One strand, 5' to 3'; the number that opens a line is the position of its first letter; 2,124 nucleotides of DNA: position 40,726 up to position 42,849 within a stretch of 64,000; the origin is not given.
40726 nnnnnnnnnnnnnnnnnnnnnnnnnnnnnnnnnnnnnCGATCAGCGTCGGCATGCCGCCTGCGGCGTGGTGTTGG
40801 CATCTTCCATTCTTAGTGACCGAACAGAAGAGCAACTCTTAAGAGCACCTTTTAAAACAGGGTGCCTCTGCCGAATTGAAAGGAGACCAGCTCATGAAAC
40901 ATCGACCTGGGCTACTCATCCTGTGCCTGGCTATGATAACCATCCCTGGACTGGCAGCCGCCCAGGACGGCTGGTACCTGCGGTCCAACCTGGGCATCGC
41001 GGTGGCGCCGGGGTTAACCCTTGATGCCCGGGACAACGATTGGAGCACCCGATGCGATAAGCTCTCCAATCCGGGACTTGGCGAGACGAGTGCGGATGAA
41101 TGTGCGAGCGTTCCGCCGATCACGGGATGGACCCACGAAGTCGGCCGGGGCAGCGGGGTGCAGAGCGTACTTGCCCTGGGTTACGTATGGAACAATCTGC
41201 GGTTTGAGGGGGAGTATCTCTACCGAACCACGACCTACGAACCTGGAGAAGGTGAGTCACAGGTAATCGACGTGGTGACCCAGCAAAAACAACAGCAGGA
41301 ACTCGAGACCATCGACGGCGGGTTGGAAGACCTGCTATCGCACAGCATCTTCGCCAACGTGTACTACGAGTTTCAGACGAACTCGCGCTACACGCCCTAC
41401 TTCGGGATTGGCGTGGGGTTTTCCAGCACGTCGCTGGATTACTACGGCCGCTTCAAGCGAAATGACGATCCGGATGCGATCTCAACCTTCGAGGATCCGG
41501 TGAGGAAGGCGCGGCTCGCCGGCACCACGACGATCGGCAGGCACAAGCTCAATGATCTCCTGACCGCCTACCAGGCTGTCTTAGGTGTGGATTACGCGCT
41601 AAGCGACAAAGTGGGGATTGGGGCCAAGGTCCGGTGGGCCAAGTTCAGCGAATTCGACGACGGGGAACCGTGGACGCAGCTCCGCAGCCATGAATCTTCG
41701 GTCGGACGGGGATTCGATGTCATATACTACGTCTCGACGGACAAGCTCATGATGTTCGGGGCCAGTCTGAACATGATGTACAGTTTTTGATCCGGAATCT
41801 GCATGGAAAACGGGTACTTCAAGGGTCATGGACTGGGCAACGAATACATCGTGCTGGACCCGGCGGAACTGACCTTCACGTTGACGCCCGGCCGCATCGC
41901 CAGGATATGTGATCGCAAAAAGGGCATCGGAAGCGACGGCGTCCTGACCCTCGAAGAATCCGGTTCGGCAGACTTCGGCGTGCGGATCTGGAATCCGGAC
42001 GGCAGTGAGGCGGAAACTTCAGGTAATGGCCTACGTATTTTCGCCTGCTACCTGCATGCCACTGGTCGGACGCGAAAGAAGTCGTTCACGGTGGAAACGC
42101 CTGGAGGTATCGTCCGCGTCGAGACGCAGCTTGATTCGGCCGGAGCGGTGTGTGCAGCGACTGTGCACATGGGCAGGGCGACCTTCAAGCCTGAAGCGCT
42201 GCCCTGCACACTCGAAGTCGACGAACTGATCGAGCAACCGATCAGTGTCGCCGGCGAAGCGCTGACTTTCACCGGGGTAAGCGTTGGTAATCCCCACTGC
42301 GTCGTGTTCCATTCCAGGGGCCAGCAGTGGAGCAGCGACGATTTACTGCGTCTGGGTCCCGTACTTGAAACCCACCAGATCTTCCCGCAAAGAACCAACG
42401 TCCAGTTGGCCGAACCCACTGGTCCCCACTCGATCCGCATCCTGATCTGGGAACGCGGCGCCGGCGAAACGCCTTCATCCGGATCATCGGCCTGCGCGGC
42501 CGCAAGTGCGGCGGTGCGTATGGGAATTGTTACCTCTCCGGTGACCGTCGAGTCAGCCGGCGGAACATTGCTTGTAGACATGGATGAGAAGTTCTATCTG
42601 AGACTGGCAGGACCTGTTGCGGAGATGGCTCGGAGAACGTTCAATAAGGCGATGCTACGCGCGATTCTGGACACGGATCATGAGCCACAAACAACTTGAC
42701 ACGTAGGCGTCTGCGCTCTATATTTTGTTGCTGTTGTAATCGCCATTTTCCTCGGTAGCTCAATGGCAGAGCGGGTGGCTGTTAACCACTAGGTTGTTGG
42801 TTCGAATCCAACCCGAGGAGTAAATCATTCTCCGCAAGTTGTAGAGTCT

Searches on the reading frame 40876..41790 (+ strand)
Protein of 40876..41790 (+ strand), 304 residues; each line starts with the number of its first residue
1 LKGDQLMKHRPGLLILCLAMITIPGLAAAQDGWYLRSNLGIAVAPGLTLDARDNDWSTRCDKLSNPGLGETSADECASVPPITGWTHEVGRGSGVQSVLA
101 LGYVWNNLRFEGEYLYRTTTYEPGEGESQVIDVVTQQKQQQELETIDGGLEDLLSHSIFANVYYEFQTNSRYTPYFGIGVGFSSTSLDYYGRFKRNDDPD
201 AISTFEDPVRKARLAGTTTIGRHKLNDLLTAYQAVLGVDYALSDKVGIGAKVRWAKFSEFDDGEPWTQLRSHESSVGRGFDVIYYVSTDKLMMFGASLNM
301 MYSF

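Call 20: search_protein_families(library=pfam, proteins=[window:40876-41790:+], max_evalue=0.00001)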
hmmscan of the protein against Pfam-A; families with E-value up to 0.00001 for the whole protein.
window:40876-41790:+ (304 aa): 2 families
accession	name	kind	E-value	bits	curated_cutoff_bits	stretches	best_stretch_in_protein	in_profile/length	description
PF13505.12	OMP_b-brl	-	1.6e-09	38.6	28.7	1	14-277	2-170/175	Outer membrane protein beta-barrel domain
PF02462.21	Opacity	-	4.7e-07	30.4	21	1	102-280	2-124/126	Opacity family porin protein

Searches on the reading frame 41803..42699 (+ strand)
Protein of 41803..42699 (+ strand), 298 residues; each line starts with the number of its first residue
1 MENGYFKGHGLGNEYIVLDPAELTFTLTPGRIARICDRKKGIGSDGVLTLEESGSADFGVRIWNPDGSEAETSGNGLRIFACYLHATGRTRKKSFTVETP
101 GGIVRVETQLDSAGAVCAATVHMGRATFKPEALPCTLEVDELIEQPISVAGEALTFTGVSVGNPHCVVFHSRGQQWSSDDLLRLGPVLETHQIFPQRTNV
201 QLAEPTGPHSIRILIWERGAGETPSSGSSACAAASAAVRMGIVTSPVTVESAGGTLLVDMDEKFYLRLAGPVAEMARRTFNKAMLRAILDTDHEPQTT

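Call 20: search_protein_families(library=pfam, proteins=[window:41803-42699:+], max_evalue=0.00001)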
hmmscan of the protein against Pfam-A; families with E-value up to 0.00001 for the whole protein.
window:41803-42699:+ (298 aa): 1 family
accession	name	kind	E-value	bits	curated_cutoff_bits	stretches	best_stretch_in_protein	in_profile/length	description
PF01678.24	DAP_epimerase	-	1.2e-48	164.6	34.7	2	6-128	2-120/121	Diaminopimelate epimerase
